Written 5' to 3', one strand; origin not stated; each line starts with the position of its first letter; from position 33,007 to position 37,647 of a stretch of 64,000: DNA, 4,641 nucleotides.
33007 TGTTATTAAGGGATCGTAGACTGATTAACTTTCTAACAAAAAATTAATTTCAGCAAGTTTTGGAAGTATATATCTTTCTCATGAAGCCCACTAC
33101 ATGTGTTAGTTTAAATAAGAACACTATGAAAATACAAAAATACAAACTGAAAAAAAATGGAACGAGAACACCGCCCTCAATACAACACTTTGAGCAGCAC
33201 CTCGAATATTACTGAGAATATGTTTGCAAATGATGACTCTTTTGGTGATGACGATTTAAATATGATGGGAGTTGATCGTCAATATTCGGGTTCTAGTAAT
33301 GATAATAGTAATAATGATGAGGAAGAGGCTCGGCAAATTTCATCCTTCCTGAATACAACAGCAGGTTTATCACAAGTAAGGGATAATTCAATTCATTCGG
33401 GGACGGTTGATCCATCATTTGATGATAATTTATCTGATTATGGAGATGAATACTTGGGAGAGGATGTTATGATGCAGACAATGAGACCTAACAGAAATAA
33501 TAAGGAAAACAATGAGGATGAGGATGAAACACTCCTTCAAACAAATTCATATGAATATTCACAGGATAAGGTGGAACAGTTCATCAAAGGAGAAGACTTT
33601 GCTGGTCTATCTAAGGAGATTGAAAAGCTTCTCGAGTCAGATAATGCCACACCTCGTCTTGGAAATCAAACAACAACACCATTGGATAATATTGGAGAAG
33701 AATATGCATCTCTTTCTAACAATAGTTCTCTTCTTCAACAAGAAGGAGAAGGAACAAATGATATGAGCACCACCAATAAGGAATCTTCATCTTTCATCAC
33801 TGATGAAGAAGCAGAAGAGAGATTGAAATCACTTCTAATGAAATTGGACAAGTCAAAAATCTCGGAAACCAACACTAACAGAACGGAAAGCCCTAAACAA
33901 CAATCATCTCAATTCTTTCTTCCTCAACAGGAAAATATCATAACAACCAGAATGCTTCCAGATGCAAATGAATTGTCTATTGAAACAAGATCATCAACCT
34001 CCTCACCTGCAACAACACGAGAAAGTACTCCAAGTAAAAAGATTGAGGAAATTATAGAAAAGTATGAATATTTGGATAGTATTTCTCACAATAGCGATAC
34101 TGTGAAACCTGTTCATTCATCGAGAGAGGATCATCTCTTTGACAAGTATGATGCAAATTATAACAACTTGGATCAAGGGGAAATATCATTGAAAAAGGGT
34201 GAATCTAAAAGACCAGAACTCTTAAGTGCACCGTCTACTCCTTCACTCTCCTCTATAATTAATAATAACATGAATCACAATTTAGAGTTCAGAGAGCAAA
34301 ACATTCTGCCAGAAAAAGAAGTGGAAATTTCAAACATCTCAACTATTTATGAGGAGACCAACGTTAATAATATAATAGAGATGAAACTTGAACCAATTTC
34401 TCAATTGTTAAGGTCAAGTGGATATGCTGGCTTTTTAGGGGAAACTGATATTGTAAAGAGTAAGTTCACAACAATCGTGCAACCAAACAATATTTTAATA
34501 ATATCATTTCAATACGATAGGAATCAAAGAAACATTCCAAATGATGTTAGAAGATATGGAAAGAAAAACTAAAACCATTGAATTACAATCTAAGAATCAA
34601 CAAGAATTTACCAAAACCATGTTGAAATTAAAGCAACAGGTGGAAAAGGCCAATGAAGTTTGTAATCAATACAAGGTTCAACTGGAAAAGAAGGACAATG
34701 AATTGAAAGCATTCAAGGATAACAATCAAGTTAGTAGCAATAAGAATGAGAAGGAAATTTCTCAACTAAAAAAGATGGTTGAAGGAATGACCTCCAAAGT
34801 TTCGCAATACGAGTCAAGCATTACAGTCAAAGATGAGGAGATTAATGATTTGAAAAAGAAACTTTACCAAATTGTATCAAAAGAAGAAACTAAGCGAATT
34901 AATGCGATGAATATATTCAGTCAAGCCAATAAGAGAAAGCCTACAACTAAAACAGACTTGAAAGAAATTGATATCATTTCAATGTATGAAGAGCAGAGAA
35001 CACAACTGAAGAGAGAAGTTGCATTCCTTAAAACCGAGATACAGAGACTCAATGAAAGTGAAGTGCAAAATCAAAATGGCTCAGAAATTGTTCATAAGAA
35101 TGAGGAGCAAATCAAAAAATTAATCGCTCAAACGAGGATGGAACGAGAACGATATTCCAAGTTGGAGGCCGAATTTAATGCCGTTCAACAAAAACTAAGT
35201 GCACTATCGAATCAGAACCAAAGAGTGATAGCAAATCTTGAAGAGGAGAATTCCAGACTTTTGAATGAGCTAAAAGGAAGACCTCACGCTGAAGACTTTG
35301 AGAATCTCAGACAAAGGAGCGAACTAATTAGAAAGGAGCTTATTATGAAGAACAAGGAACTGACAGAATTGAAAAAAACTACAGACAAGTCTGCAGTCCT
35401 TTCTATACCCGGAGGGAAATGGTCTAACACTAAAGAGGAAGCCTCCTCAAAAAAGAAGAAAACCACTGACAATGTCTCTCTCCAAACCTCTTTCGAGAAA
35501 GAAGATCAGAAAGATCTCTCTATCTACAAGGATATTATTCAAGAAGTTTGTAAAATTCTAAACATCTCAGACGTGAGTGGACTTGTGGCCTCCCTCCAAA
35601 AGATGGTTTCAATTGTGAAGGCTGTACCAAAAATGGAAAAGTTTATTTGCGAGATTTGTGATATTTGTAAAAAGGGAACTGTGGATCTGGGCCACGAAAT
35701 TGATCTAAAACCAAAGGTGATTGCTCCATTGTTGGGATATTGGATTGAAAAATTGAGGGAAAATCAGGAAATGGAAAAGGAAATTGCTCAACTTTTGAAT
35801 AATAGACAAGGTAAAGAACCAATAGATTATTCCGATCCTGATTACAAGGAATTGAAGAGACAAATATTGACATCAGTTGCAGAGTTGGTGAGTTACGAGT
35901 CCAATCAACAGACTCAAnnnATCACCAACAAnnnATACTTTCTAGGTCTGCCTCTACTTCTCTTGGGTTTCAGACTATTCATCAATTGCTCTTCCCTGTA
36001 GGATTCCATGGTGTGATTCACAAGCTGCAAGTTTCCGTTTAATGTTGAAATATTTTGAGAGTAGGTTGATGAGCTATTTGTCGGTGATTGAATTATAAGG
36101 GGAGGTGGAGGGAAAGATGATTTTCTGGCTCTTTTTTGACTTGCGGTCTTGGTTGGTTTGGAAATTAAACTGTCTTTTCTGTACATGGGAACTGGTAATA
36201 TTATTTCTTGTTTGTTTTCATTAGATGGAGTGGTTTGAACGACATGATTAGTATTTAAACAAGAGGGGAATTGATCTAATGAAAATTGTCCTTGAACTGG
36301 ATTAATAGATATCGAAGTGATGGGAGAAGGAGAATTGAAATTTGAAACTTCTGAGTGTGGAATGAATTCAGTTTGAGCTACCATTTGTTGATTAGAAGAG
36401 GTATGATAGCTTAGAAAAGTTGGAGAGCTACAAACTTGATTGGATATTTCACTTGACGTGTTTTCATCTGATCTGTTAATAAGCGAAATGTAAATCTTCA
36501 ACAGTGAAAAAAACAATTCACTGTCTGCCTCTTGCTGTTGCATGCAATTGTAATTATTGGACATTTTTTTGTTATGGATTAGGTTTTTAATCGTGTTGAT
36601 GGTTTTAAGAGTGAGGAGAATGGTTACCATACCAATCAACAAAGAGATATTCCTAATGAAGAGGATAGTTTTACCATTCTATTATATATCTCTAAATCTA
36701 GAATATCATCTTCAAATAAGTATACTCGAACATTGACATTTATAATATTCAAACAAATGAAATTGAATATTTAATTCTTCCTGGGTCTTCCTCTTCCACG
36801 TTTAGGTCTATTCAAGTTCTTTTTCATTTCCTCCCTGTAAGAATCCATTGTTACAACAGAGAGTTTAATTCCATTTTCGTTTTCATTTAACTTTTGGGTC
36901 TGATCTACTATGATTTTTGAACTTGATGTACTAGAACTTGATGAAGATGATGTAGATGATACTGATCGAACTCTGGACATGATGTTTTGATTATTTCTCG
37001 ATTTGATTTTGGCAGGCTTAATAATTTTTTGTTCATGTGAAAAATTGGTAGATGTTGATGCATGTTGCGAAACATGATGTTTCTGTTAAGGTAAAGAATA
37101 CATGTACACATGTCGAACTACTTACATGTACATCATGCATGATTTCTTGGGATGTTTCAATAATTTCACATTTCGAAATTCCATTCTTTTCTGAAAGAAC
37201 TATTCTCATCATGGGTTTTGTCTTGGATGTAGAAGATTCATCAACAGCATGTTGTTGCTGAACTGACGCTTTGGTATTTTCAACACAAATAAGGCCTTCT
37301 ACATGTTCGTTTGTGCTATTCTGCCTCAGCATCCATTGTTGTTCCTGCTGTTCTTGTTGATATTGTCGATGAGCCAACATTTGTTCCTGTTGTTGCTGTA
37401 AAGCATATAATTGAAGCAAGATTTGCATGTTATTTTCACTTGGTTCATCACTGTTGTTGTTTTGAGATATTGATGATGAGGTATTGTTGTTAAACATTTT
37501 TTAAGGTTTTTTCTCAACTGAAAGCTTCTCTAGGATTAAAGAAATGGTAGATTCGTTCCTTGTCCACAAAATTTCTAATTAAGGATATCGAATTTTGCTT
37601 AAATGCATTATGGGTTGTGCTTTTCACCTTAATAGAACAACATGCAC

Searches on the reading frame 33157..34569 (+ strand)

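Call 8: search_protein_families(library=pfam, max_evalue=0.01, proteins=[window:33157-34569:+])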
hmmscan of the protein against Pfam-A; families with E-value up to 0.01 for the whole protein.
window:33157-34569:+ (471 aa): 1 family
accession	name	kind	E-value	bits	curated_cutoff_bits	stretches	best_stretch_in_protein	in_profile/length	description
PF10481.14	CENP-F_N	-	0.0019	18.4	37.7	1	218-302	180-264/304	Cenp-F N-terminal domain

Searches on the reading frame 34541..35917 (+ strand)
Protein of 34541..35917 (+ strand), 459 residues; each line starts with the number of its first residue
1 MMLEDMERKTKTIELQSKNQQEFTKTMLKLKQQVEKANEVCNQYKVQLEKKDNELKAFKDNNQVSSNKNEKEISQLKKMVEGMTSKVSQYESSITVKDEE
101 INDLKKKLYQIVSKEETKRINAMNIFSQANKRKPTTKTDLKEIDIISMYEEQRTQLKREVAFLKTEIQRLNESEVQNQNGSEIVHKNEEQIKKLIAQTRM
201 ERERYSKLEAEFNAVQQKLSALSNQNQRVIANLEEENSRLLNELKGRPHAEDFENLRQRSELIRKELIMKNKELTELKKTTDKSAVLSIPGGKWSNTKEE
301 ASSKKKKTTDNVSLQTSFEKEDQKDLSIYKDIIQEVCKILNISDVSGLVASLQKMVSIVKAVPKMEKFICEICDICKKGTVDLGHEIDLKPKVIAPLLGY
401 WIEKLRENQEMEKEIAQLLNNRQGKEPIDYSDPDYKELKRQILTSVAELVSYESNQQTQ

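Call 28: search_protein_families(library=pfam, max_evalue=0.001, proteins=[window:34541-35917:+])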
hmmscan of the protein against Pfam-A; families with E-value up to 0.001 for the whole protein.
window:34541-35917:+ (459 aa): 0 families

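Call 70: search_protein_families(library=pfam, max_evalue=1, proteins=[window:34541-35917:+])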
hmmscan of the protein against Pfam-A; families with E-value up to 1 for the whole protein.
window:34541-35917:+ (459 aa): 5 families
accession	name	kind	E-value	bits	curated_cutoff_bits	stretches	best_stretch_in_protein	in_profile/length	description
PF20492.3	ERM_helical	-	0.013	16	40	1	10-110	19-115/120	Ezrin/radixin/moesin, alpha-helical domain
PF01920.25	Prefoldin_2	-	0.035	14.5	27.6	1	68-114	59-105/106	Prefoldin subunit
PF17965.7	MucBP_2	-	0.08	13.9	23.4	1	69-140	12-72/74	Mucin binding domain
PF16808.10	PKcGMP_CC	-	0.17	11.9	35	1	91-108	14-31/35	Coiled-coil N-terminus of cGMP-dependent protein kinase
PF21342.2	SoxA-TsdA_cyt-c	-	0.85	10.1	27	1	400-439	37-76/88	SoxA/TsdA, cytochrome c domain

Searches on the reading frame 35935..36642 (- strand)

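Call 28: search_protein_families(library=pfam, max_evalue=0.001, proteins=[window:35935-36642:-])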
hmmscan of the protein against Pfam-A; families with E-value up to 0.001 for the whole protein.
window:35935-36642:- (236 aa): 0 families

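Call 70: search_protein_families(library=pfam, max_evalue=1, proteins=[window:35935-36642:-])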
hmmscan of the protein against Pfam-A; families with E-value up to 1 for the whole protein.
window:35935-36642:- (236 aa): 1 family
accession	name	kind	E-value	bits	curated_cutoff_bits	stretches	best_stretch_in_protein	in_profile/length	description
PF02178.24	AT_hook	-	0.58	10.6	17.4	0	227-236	1-10/13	AT hook motif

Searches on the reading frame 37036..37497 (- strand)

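Call 28: search_protein_families(library=pfam, max_evalue=0.001, proteins=[window:37036-37497:-])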
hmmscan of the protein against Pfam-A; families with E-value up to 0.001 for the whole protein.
window:37036-37497:- (154 aa): 0 families

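Call 70: search_protein_families(library=pfam, max_evalue=1, proteins=[window:37036-37497:-])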
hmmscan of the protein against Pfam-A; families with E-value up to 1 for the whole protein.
window:37036-37497:- (154 aa): 1 family
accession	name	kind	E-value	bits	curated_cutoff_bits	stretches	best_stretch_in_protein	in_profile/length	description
PF00215.30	OMPdecase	-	0.071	13.4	27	1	22-114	103-192/221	Orotidine 5'-phosphate decarboxylase / HUMPS family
